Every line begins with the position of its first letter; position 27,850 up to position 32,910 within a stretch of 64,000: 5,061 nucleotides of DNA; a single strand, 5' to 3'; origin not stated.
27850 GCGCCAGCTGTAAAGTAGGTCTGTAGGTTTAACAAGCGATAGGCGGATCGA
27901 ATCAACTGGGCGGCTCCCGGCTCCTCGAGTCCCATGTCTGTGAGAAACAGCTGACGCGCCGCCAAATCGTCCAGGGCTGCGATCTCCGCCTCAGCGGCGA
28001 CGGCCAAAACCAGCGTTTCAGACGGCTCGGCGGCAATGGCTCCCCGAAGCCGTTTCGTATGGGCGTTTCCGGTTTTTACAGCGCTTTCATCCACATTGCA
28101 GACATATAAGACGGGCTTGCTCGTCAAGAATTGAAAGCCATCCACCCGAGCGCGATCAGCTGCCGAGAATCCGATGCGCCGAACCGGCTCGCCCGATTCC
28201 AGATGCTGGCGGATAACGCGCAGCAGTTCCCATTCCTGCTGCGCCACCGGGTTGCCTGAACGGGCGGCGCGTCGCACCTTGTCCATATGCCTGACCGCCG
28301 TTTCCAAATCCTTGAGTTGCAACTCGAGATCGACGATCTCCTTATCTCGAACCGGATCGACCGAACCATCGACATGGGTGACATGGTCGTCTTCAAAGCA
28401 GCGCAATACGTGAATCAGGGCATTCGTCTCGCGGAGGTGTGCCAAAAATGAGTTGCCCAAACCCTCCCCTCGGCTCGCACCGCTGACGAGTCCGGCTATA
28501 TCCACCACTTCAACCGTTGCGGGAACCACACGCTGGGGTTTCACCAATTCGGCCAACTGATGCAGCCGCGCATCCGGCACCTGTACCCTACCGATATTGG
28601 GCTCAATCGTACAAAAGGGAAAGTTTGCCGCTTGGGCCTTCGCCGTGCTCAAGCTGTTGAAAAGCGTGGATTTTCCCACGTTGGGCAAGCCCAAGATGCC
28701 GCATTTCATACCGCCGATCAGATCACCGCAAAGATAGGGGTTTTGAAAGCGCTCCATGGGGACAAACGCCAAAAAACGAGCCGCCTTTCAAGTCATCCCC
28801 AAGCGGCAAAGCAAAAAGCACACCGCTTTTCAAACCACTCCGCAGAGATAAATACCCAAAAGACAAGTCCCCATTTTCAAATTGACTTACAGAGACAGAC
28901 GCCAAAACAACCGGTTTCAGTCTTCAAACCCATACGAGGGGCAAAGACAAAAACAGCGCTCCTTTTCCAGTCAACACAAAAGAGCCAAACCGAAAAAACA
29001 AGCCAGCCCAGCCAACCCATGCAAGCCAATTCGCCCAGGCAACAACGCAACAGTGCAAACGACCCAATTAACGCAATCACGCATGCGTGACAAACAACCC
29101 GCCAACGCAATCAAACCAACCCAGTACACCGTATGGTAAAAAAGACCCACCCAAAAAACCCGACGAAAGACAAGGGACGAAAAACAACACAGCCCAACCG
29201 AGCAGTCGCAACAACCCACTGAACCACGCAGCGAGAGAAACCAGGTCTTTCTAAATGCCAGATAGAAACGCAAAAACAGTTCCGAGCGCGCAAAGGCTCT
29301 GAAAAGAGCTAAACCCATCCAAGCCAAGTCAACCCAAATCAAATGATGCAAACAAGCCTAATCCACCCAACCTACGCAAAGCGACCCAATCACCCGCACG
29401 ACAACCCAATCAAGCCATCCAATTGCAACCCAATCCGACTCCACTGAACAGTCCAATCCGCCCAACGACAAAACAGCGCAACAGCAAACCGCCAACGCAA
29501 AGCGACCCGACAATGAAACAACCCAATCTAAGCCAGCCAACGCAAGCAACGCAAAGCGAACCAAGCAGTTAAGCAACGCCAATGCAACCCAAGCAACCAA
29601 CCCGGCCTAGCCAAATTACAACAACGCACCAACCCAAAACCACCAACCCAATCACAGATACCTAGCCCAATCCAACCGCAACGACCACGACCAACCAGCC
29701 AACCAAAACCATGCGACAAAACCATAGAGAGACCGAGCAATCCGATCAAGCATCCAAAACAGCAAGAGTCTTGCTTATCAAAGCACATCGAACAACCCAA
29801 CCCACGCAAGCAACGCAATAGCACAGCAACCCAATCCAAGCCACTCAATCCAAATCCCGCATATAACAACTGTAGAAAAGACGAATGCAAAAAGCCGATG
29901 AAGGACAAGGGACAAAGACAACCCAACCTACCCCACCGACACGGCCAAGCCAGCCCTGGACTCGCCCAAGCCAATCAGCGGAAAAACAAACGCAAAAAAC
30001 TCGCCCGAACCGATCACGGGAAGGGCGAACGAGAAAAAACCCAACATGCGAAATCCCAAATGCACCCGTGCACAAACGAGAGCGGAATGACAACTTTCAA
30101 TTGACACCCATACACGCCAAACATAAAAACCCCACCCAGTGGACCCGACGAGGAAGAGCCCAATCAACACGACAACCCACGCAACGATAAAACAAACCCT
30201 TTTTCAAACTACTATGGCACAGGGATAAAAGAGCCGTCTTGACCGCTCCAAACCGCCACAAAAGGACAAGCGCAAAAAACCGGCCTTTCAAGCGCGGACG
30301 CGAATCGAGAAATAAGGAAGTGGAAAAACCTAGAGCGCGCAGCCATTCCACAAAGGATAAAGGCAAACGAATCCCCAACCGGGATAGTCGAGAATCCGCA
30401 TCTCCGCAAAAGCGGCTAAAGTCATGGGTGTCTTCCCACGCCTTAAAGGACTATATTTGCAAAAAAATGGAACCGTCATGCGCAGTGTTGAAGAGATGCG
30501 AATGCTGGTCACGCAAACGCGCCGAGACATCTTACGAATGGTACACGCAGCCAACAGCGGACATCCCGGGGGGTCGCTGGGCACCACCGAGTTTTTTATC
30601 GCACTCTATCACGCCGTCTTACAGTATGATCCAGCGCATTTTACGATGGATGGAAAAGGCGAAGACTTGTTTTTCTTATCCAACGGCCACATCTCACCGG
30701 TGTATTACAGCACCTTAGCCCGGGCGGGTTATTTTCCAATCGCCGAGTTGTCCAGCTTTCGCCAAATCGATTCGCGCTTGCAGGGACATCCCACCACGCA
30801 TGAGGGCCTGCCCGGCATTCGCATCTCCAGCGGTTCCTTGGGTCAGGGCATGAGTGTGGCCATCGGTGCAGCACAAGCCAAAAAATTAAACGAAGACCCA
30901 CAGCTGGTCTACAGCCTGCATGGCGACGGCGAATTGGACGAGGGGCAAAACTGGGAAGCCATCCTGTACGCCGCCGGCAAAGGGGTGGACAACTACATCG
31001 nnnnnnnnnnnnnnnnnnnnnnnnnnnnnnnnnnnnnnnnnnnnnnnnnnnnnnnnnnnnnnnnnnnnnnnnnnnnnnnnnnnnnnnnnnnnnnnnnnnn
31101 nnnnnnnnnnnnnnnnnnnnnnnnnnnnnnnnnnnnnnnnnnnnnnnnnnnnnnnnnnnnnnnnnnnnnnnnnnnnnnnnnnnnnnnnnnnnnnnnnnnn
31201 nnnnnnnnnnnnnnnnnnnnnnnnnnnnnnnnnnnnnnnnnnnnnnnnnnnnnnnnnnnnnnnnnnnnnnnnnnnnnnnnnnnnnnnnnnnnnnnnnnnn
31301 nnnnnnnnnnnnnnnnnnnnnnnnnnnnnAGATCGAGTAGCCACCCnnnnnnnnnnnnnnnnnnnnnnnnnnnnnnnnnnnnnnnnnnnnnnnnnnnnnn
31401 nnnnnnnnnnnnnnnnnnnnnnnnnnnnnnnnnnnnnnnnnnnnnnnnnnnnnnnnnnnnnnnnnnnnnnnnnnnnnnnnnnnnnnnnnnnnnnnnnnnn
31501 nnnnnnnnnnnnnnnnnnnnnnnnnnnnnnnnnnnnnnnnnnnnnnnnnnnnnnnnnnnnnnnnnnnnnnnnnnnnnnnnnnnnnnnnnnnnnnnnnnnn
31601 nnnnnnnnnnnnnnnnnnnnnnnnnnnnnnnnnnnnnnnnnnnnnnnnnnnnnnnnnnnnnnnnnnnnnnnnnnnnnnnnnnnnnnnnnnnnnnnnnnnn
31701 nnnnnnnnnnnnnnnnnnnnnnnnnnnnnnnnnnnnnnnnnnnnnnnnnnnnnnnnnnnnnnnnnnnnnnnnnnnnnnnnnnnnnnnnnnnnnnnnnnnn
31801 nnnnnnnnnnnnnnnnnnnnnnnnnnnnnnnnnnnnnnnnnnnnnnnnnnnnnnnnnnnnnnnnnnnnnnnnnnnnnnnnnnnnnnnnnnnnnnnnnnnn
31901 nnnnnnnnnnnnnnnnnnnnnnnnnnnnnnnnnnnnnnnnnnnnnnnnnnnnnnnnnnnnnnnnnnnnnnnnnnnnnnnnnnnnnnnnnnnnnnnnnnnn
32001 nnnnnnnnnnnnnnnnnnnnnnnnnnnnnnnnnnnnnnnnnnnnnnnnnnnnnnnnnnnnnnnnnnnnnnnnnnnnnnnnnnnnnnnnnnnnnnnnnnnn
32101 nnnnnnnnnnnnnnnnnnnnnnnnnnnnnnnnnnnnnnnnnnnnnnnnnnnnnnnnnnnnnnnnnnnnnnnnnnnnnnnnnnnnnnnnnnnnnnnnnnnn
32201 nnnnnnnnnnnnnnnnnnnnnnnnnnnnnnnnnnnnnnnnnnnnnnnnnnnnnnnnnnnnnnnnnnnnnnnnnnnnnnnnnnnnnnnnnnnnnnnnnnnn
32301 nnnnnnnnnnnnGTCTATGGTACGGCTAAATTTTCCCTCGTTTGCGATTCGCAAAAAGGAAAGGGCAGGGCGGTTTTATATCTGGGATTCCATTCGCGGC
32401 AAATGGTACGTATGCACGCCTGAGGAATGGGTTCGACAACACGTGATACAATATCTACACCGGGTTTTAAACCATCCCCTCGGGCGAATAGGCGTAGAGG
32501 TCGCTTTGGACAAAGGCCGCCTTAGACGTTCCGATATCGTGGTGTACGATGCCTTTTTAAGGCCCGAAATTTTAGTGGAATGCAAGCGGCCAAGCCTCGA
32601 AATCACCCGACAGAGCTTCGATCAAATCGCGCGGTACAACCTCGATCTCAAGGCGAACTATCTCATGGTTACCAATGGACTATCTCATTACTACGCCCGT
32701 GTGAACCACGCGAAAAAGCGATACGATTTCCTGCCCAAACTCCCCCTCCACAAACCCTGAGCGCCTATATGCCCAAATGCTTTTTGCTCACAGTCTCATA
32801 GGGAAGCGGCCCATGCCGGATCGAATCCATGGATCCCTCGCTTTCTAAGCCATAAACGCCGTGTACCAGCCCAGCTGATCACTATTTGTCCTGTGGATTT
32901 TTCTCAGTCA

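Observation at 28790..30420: A 1.6-kb gene-free, T-poor (A+C-rich) island fills the ychF / transketolase divergent gap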

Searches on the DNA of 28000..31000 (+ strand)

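Call 6: search_rna_families(source=window, start=28000, end=31000, threshold=evalue, max_evalue=1)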
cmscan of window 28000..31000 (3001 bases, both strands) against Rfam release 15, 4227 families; matches with E-value up to 1: 0.
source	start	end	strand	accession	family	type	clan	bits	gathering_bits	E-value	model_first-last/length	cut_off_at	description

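Call 60: search_dna_similar(query=window:28760-30400:+, collection=phages, mode=distant, max_rows=10)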
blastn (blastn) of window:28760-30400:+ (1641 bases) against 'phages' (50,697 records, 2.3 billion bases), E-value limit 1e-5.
No match.

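Call 61: search_dna_similar(query=window:28760-30400:+, collection=plasmids, mode=distant, max_rows=10)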
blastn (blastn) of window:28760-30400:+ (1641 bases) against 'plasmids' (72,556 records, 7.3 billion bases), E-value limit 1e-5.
No match.
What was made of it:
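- Tried and rejected: Phage and plasmid blastn gave no match (calls 60, 61).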

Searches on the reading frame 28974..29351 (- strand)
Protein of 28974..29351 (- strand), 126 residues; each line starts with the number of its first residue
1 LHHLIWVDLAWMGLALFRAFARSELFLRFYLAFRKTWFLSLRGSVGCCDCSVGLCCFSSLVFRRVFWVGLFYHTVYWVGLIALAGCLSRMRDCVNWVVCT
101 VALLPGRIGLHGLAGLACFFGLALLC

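Call 53: list_cluster_members(proteins=[window:28974-29351:-, window:29531-29974:-, window:29885-30187:+, window:30100-30378:-, window:28882-29136:+, window:29848-30093:-, window:29931-30170:-, window:29361-29600:-, window:23737-24156:+, window:8568-8843:+])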
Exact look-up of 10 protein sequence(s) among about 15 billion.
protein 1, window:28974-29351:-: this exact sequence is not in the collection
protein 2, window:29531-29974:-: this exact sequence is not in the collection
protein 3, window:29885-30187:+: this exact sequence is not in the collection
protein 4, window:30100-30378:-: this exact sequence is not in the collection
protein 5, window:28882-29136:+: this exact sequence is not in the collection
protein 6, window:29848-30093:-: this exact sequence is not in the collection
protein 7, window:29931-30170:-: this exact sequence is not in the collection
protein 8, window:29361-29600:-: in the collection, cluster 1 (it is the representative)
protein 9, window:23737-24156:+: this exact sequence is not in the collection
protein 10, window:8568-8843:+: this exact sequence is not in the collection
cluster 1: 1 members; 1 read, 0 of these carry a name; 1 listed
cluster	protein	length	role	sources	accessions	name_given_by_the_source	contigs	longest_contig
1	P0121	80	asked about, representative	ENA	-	-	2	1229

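Call 63: find_homologous_proteins(query=P0121, max_evalue=0.001)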
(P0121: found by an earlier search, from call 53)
Query P0121 (80 aa): 1 proteins with E <= 0.001 among 16 candidates.
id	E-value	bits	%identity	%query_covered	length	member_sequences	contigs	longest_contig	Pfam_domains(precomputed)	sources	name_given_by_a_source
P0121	2.2e-41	158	100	100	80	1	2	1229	-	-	-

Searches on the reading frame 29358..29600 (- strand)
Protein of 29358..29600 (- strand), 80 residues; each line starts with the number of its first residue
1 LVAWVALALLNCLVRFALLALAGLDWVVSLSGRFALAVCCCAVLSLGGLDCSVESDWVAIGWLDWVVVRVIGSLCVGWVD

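Call 54: find_encoding_contigs(protein=window:29358-29600:-, flank=10000, max_places=10)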
Protein window:29358-29600:- (80 aa): 2 contigs read that carry it; 2 places shown.
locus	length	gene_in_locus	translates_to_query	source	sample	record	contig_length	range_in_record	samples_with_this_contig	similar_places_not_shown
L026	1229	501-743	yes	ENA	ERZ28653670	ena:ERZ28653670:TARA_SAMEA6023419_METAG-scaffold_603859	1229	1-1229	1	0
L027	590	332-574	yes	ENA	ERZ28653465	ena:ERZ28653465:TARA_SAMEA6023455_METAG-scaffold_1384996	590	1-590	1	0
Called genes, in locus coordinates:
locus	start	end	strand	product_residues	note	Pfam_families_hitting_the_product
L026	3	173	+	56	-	?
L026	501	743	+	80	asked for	-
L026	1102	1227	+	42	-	?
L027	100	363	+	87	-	-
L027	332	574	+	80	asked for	-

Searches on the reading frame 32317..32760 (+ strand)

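Call 14: search_protein_families(library=pfam, proteins=[window:32317-32760:+], max_evalue=0.001)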
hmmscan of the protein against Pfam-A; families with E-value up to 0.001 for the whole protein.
window:32317-32760:+ (147 aa): 1 family
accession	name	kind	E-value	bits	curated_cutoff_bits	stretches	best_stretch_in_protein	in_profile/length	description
PF13588.12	HSDR_N_2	-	6.3e-32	110.4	25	1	35-143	1-110/110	Type I restriction enzyme R protein N terminus (HSDR_N)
